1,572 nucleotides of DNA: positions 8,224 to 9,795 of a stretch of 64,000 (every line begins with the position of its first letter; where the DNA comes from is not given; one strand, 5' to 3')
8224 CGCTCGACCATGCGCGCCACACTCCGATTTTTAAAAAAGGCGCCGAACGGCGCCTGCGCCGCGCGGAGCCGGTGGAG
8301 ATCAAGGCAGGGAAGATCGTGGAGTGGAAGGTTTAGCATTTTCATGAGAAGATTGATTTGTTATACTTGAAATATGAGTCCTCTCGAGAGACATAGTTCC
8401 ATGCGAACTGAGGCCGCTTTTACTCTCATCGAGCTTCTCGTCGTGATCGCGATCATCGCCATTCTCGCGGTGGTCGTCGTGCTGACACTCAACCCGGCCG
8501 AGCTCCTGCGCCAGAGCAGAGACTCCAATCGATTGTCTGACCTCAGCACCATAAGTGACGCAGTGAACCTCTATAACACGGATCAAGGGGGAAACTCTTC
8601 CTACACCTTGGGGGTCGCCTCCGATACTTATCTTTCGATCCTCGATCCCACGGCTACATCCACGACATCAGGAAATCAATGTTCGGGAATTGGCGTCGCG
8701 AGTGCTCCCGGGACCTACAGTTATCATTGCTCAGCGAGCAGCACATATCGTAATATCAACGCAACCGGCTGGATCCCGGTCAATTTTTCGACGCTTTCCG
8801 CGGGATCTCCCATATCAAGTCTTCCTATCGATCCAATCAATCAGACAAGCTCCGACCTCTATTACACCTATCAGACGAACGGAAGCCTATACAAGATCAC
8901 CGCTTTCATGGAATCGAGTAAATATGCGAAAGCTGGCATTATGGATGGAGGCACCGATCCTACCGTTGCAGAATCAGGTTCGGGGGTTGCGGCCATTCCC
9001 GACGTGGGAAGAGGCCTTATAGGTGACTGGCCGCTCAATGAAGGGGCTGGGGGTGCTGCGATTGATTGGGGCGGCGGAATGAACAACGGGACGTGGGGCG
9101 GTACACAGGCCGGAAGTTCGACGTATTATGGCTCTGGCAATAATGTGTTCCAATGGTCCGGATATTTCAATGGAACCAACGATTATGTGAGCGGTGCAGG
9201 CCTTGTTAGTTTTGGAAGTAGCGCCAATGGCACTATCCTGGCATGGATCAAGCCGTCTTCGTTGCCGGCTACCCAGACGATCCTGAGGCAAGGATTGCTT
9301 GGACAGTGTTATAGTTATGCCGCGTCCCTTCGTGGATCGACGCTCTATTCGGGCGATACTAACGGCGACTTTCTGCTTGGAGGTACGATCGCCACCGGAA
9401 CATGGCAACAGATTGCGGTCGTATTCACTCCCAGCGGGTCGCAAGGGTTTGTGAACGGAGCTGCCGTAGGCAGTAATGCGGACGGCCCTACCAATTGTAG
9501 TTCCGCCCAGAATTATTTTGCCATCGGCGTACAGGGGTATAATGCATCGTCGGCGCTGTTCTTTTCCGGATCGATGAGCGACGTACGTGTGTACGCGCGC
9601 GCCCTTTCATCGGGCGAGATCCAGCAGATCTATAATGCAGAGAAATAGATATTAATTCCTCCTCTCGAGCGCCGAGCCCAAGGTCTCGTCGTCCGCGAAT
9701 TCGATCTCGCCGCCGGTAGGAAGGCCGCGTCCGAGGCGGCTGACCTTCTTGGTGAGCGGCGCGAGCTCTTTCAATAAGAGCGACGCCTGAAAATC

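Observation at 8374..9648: Two diverged paralogs of a type IV pilin-like protein fused to a LamG/ConA-like lectin domain; the second sits directly behind a MASE1 hybrid histidine kinase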

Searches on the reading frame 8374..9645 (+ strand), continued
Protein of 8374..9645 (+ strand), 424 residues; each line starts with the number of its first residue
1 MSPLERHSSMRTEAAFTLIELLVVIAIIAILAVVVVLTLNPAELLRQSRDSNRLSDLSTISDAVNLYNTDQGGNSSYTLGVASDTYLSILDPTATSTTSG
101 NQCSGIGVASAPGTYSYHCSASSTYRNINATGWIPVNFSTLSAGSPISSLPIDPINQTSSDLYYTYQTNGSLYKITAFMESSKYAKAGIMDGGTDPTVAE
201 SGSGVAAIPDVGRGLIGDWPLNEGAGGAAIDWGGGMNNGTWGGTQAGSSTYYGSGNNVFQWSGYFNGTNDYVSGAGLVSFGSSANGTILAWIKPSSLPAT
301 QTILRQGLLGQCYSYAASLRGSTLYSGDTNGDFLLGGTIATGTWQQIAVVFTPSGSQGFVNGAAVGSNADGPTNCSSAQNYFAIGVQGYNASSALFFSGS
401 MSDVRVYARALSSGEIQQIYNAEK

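Call 70: find_encoding_contigs(protein=P0122, flank=8000, max_places=1)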
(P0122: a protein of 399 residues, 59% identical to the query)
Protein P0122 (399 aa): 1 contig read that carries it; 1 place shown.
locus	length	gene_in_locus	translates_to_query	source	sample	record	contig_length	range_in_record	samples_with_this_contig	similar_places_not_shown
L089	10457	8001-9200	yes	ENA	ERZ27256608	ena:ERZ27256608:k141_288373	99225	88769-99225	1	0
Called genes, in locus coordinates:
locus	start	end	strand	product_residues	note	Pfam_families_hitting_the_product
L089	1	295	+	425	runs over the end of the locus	PF02403:Seryl_tRNA_N, PF00587:tRNA-synt_2b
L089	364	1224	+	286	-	-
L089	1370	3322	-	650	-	PF02366:PMT, PF13231:PMT_2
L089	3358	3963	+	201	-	-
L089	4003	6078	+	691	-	PF13196:DUF4012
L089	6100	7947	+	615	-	PF00009:GTP_EFTU, PF16658:RF3_C (faint), PF14492:EFG_III (weak), PF00679:EFG_C, PF06421:LepA_C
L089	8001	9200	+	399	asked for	PF07963:N_methyl (weak), PF13385:Laminin_G_3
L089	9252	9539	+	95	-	PF04977:DivIC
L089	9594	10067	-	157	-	-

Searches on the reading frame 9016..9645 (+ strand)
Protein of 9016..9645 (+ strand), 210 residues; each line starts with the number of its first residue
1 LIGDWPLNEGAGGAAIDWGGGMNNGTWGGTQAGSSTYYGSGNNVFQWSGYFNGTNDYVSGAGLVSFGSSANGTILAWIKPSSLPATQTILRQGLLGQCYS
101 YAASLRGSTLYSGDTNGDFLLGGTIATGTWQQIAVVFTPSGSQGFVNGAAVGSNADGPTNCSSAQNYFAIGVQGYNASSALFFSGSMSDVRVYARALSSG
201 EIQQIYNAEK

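Call 71: find_homologous_proteins(query=window:9016-9645:+, max_evalue=0.00001)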
Query window:9016-9645:+ (210 aa): 1 proteins with E <= 0.00001 among 555 candidates.
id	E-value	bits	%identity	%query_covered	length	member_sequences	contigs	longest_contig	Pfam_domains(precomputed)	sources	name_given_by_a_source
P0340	1.1e-9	56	31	100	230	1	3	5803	PF13385.14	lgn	-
